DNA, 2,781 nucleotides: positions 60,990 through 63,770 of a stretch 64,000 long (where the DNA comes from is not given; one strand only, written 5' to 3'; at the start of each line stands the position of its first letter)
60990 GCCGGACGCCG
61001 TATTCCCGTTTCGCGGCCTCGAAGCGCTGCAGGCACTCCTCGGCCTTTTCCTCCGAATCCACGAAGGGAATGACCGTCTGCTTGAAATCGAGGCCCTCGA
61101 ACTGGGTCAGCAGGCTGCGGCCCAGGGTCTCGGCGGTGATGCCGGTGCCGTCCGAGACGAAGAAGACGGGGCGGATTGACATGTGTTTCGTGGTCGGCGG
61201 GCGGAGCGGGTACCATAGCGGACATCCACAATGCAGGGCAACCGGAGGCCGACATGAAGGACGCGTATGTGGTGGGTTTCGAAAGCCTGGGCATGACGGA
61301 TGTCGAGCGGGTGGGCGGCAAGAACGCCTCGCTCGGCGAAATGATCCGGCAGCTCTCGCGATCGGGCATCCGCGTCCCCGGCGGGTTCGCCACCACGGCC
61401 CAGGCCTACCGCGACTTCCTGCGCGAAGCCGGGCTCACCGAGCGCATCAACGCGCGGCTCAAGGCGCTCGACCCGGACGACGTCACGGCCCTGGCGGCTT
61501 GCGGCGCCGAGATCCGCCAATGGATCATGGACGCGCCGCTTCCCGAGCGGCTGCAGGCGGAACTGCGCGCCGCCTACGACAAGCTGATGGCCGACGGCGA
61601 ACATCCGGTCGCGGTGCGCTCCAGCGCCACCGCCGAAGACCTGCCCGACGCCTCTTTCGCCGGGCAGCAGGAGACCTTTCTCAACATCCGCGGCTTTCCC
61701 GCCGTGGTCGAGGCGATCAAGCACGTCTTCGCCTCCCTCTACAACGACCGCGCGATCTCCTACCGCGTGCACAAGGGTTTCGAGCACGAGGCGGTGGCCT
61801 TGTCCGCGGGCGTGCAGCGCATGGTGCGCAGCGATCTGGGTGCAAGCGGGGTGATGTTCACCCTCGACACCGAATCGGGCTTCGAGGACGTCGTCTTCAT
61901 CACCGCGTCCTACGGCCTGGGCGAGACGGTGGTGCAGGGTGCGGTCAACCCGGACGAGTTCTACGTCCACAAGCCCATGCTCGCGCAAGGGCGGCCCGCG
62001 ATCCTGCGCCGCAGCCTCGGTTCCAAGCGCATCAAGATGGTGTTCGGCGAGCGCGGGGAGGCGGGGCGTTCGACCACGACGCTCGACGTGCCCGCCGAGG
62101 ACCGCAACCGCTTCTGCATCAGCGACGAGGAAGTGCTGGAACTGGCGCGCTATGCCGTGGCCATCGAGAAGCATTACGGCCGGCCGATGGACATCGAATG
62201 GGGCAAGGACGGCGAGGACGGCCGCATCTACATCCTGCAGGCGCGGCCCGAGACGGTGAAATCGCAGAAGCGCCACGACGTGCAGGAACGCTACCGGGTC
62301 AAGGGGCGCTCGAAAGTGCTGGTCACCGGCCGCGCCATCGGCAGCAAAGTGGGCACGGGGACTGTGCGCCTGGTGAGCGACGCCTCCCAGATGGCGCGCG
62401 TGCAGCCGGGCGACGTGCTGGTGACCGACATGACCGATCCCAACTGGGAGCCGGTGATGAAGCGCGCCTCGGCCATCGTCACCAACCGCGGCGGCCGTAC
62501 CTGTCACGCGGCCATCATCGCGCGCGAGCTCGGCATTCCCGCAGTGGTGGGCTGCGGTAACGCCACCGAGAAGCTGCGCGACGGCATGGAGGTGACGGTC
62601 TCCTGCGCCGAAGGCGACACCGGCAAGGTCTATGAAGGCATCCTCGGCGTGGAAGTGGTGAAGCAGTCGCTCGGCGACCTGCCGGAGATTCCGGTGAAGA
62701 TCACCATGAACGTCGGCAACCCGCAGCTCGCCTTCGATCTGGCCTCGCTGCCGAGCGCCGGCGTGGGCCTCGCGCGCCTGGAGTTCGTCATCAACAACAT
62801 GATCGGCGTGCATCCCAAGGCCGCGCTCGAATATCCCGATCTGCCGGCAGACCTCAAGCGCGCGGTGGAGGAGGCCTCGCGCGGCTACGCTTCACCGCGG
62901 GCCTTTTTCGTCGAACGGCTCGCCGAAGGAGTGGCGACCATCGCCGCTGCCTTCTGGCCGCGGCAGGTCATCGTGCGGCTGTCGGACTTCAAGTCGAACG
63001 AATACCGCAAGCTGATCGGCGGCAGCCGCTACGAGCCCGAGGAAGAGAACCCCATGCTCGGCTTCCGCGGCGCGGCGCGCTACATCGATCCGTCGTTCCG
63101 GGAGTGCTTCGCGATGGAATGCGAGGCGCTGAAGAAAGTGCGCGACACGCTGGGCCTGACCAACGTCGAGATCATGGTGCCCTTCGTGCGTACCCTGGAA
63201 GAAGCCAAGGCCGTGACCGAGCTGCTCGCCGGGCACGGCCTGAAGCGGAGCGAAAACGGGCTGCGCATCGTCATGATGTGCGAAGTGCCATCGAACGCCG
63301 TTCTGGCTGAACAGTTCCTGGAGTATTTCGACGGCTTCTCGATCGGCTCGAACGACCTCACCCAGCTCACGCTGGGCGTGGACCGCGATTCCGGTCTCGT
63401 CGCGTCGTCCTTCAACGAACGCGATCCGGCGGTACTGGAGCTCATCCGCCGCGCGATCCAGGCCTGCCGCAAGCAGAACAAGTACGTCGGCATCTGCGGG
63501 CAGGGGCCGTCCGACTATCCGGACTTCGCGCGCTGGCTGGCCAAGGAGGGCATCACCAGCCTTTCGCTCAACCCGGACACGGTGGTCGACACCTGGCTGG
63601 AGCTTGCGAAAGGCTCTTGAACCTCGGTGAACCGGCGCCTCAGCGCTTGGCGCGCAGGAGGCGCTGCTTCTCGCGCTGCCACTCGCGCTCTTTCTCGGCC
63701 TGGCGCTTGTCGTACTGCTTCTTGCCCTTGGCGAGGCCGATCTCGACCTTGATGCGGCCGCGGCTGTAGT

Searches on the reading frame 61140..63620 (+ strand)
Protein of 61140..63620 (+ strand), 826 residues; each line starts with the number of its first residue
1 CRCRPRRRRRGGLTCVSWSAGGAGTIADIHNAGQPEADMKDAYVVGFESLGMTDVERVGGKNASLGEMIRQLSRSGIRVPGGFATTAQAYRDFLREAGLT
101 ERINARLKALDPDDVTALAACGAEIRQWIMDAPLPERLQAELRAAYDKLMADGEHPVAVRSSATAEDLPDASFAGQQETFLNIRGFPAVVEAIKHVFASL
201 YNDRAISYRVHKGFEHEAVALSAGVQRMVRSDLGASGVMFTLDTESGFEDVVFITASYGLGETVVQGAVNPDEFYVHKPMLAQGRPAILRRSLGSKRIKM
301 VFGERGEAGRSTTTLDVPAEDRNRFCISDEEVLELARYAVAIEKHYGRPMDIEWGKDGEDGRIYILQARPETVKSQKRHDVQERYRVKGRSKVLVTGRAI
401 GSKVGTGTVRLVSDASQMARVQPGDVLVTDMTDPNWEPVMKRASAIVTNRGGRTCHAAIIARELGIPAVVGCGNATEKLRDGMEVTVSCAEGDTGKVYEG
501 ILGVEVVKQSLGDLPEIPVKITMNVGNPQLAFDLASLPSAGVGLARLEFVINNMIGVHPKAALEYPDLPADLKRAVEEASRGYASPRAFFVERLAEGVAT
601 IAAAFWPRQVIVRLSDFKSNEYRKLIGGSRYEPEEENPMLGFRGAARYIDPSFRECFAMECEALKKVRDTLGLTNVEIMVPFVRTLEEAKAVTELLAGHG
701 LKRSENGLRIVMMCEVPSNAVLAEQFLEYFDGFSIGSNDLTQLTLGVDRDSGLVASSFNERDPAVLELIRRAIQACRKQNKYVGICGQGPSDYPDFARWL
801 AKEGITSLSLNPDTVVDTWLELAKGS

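Call 65: search_protein_families(library=pfam, proteins=[window:61140-63620:+], max_evalue=0.00001)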
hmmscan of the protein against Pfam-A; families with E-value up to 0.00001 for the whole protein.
window:61140-63620:+ (826 aa): 3 families
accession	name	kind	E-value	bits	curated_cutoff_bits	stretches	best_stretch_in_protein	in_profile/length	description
PF01326.24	PPDK_N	-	1.9e-128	428.8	27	1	56-382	2-321/328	Pyruvate phosphate dikinase, AMP/ATP-binding domain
PF02896.24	PEP-utilizers_C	-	6.9e-61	206.4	22.8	1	518-820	19-286/293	PEP-utilising enzyme, PEP-binding domain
PF00391.29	PEP-utilizers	-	2.3e-29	101.2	23.1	1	422-492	2-72/72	PEP-utilising enzyme, mobile domain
